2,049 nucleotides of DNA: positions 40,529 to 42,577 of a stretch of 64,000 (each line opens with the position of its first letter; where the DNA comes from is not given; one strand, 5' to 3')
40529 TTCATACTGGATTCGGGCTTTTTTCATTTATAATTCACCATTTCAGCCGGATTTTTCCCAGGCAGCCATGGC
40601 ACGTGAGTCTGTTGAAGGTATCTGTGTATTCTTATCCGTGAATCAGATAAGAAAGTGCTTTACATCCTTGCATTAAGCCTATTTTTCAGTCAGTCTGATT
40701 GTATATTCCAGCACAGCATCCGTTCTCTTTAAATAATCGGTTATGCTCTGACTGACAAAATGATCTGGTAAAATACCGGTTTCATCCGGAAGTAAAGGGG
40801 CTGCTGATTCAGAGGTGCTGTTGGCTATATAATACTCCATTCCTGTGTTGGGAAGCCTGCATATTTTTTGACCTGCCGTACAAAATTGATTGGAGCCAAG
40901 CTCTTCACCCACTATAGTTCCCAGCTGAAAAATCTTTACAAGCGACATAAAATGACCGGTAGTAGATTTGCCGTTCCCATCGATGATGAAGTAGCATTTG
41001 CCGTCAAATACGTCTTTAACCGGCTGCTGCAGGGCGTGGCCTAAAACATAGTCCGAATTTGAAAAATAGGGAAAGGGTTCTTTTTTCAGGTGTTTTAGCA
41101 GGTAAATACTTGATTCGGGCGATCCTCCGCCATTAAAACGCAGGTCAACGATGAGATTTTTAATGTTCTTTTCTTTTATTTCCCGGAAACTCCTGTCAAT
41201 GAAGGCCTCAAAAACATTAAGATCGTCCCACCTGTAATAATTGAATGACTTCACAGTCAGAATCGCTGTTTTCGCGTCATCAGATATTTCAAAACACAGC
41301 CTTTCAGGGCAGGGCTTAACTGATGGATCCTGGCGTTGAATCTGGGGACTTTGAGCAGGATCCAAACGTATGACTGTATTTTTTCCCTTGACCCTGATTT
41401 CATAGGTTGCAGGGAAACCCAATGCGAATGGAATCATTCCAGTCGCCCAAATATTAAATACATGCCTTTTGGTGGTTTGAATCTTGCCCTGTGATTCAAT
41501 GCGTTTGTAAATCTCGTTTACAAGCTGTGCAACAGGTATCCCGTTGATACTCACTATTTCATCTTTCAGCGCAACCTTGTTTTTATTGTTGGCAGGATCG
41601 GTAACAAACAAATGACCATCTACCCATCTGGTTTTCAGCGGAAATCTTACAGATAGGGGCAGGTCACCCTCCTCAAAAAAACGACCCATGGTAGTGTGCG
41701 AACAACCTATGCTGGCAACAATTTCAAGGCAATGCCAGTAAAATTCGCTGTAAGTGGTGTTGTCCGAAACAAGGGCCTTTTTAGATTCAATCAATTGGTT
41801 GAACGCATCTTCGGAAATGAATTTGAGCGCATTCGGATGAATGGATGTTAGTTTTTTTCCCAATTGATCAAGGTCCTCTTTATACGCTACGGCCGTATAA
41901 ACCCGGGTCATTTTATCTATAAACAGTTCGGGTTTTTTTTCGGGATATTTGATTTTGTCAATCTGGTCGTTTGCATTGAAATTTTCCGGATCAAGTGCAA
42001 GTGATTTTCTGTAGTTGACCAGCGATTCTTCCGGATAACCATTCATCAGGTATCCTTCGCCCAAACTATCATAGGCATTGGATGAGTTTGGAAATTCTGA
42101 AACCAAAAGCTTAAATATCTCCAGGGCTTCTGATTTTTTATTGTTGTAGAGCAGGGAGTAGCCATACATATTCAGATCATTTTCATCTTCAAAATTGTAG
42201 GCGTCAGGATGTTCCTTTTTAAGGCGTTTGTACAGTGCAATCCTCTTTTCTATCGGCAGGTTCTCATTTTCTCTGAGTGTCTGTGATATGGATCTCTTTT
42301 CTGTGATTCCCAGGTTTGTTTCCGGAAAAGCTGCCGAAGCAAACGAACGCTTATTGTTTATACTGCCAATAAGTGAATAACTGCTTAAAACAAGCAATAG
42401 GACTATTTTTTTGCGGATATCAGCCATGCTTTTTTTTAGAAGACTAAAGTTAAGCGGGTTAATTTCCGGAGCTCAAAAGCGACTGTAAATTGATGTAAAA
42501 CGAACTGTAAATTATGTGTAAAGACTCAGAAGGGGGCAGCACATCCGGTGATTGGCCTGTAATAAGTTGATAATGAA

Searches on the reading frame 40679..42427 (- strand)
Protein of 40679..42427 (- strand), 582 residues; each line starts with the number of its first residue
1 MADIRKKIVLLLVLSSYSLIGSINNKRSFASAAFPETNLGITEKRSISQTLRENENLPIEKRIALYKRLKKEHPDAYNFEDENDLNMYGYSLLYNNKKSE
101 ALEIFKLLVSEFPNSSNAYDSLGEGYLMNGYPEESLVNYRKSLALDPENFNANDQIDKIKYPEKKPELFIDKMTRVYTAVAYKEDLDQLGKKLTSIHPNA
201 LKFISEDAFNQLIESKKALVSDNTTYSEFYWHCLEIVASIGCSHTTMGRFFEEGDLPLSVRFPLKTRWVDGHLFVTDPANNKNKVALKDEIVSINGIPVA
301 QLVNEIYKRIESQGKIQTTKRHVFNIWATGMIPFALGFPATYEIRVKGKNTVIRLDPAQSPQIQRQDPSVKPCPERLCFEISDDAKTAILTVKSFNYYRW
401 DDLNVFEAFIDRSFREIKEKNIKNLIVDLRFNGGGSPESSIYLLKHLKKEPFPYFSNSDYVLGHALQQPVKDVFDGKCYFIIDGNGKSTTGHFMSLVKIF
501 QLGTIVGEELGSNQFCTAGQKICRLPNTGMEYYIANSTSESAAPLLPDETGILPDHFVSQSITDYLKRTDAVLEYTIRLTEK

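Call 42: find_encoding_contigs(protein=window:40679-42427:-, flank=10000, max_places=3)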
Protein window:40679-42427:- (582 aa): no gene with exactly this product is on record in the collection.

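Call 65: search_protein_families(library=pfam, proteins=[window:40679-42427:-])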
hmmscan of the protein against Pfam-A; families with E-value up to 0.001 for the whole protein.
window:40679-42427:- (582 aa): 3 families
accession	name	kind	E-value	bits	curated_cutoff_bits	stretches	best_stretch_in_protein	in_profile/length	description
PF03572.23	Peptidase_S41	-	5.5e-12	46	24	1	387-555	2-162/165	Peptidase family S41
PF07719.23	TPR_2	-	1.9e-06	28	27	0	118-149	3-34/34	Tetratricopeptide repeat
PF13174.12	TPR_6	-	0.00089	20.2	26.3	0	88-115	6-33/33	Tetratricopeptide repeat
